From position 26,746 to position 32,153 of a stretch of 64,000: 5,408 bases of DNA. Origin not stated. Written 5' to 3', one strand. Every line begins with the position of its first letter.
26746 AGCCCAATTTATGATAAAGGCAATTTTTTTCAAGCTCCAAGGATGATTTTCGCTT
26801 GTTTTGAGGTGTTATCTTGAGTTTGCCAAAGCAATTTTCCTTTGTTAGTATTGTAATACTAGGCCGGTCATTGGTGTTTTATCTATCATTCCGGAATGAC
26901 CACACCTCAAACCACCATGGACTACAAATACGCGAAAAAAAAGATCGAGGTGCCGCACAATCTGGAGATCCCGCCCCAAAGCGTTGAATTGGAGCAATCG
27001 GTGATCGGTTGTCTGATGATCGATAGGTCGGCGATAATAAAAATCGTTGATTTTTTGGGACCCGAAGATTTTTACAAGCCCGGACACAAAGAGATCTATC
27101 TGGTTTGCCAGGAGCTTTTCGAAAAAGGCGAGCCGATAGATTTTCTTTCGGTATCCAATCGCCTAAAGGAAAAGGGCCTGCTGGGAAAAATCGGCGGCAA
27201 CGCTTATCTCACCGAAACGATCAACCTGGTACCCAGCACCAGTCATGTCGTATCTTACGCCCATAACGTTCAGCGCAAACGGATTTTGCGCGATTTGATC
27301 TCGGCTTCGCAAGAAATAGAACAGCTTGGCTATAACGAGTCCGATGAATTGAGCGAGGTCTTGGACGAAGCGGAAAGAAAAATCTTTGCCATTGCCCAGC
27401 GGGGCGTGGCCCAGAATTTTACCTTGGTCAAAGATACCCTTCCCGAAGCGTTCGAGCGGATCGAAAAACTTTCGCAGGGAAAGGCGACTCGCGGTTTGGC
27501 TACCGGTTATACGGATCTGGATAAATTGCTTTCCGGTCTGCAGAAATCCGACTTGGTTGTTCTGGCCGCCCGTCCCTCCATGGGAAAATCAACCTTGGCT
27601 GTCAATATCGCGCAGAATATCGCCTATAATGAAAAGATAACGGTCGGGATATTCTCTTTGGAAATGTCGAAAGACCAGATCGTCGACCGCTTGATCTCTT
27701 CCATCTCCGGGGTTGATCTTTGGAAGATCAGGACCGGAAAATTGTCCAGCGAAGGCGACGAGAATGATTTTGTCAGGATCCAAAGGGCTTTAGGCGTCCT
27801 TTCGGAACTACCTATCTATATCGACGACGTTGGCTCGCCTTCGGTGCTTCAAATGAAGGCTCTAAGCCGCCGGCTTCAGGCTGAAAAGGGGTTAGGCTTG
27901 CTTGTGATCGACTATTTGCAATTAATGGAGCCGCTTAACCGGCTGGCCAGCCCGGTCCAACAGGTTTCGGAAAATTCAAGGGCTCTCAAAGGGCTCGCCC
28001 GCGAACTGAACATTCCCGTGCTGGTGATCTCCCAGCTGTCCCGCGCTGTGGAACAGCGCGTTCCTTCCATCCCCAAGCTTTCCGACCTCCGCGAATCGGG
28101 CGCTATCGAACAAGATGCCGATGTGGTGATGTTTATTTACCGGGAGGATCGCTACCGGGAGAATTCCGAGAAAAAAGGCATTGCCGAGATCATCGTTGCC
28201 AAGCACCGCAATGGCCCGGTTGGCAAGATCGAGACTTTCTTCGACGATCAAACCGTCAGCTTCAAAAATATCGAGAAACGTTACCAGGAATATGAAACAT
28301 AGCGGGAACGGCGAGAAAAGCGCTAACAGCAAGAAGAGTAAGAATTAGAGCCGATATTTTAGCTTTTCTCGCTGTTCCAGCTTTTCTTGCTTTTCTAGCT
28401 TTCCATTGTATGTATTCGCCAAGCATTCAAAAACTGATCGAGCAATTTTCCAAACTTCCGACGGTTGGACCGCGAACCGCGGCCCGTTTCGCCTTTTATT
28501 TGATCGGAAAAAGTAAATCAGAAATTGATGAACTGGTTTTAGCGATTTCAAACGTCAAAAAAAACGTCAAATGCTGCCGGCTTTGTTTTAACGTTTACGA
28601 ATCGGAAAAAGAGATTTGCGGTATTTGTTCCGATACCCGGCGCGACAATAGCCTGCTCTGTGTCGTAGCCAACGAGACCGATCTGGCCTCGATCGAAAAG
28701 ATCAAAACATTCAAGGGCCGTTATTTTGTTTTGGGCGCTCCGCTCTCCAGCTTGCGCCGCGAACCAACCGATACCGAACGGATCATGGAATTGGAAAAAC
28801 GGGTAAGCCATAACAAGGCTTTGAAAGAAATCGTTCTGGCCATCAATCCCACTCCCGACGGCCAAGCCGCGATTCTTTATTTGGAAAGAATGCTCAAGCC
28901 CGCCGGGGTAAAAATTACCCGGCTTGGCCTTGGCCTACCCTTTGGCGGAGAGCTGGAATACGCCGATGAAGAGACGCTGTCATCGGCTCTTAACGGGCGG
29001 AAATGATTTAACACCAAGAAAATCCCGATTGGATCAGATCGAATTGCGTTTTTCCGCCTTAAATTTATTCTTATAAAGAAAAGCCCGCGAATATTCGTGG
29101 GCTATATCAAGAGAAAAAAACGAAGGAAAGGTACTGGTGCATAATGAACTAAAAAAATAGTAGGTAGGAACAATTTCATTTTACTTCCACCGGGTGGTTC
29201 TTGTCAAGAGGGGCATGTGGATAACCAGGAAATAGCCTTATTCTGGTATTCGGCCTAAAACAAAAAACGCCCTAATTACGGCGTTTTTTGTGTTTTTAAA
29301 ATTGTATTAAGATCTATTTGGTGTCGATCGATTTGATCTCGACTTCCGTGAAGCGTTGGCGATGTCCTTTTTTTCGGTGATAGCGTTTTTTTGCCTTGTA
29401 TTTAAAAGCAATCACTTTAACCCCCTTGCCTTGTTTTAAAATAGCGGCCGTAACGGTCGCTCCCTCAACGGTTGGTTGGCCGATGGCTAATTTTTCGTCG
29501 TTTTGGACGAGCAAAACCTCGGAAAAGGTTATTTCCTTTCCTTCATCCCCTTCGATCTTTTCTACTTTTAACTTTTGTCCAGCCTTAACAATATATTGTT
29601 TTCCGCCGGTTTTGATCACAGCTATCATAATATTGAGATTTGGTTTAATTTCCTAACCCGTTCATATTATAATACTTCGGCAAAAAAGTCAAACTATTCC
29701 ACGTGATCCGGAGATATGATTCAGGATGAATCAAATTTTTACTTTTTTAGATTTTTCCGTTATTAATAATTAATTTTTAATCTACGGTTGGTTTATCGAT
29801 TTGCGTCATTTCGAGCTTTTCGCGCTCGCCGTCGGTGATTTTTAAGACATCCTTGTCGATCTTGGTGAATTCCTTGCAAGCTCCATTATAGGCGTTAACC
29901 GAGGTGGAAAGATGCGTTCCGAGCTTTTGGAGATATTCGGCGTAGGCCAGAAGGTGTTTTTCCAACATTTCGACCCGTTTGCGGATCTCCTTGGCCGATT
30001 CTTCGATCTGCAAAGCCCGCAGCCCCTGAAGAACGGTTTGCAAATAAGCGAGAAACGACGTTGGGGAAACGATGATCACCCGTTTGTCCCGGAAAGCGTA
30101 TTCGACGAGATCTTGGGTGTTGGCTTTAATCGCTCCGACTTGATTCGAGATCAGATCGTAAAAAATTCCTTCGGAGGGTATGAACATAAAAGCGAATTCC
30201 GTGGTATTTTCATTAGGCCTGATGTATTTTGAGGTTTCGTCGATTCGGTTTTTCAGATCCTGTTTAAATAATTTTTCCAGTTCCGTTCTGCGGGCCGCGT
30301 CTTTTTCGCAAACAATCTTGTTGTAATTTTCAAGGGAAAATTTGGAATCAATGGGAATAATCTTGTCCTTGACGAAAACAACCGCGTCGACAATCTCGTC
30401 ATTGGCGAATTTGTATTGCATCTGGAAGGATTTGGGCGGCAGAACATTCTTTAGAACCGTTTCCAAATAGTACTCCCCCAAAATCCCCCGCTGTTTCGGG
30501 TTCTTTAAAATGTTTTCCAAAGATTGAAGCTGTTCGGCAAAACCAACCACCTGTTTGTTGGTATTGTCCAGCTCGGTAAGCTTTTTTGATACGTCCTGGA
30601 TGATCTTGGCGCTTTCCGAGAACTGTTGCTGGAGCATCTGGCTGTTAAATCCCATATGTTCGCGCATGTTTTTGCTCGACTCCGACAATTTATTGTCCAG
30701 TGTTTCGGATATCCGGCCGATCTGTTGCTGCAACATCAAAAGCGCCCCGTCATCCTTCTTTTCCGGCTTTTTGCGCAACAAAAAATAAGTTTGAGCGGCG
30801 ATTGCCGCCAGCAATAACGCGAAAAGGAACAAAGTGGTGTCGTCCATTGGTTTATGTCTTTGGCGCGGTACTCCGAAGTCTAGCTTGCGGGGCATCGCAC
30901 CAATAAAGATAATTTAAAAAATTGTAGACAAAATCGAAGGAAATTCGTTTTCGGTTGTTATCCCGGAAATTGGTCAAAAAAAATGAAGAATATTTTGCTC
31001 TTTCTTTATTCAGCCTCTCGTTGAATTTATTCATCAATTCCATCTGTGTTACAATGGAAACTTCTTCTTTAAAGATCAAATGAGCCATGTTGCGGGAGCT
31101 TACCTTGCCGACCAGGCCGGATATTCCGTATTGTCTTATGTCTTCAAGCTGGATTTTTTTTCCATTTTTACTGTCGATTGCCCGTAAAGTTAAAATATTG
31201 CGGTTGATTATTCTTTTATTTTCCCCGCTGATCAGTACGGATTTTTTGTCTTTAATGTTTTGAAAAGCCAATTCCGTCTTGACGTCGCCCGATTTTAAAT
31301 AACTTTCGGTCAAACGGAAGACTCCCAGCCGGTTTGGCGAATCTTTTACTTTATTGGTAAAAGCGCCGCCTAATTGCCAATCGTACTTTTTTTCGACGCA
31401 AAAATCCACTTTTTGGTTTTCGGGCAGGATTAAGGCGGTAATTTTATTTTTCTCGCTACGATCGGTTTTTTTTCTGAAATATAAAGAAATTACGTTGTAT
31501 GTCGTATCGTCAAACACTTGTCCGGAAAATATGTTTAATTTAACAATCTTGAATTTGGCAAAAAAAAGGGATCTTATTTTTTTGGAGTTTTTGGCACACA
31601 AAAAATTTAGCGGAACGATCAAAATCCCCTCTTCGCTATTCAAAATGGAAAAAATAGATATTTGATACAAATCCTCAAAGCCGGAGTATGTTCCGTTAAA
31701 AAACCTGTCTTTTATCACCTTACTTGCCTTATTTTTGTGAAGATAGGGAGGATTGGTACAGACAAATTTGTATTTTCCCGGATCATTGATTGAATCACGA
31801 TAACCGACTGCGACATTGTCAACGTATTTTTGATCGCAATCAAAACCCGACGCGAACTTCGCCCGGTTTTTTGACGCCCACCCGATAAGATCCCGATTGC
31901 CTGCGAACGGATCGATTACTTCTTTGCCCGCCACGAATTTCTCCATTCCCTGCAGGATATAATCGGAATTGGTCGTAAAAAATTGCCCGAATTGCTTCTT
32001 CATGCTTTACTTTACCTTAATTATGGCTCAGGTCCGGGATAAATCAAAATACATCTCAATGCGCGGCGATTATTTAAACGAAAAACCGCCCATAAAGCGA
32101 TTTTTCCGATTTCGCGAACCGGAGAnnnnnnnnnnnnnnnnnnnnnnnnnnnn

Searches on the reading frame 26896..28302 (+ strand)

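Call 83: search_protein_families(library=pfam, proteins=[window:26896-28302:+], max_evalue=0.00001)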
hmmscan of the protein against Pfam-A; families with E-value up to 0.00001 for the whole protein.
window:26896-28302:+ (468 aa): 3 families
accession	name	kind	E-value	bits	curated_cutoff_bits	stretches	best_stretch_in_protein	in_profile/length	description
PF03796.21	DnaB_C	-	2e-96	322.7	27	1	200-458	1-255/255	DnaB-like helicase C terminal domain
PF00772.26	DnaB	-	2.2e-31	108.4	23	1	26-126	2-102/103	DnaB-like helicase N terminal domain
PF13481.12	AAA_25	-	1.5e-10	41.4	27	1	201-381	15-190/195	AAA domain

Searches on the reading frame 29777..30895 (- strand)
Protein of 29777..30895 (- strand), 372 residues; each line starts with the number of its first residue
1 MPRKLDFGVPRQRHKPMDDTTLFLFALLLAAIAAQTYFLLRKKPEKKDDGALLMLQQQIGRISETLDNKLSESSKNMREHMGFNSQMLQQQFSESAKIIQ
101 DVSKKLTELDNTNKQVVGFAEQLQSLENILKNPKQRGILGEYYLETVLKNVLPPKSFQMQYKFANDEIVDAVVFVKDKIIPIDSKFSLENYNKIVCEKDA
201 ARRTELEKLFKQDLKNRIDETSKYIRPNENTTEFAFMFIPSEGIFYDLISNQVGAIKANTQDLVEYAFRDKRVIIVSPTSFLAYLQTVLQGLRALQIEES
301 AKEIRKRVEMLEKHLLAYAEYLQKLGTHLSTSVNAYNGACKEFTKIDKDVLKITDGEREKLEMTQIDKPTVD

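Call 22: search_protein_families(library=ncbifam, proteins=[window:29777-30895:-], max_evalue=0.01)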
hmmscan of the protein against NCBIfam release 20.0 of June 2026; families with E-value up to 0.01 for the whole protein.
window:29777-30895:- (372 aa): 2 families
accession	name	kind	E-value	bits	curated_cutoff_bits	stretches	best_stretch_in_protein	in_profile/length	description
NF007686.0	PRK10361.1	equivalog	4.5e-08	32.2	810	1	61-351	129-418/475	DNA recombination protein RmuC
NF035934.1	ESAT6_2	subfamily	0.0029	17.8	100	0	282-339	28-85/96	pore-forming ESAT-6 family protein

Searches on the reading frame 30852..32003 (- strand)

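Call 22: search_protein_families(library=ncbifam, proteins=[window:30852-32003:-], max_evalue=0.01)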
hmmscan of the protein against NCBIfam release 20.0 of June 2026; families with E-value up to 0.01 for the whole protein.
window:30852-32003:- (383 aa): 1 family
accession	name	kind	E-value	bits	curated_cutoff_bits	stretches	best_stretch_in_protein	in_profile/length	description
NF033452.1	BREX_1_MTaseX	exception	4.7e-05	21.4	500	1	77-263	507-705/1210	BREX-1 system adenine-specific DNA-methyltransferase PglX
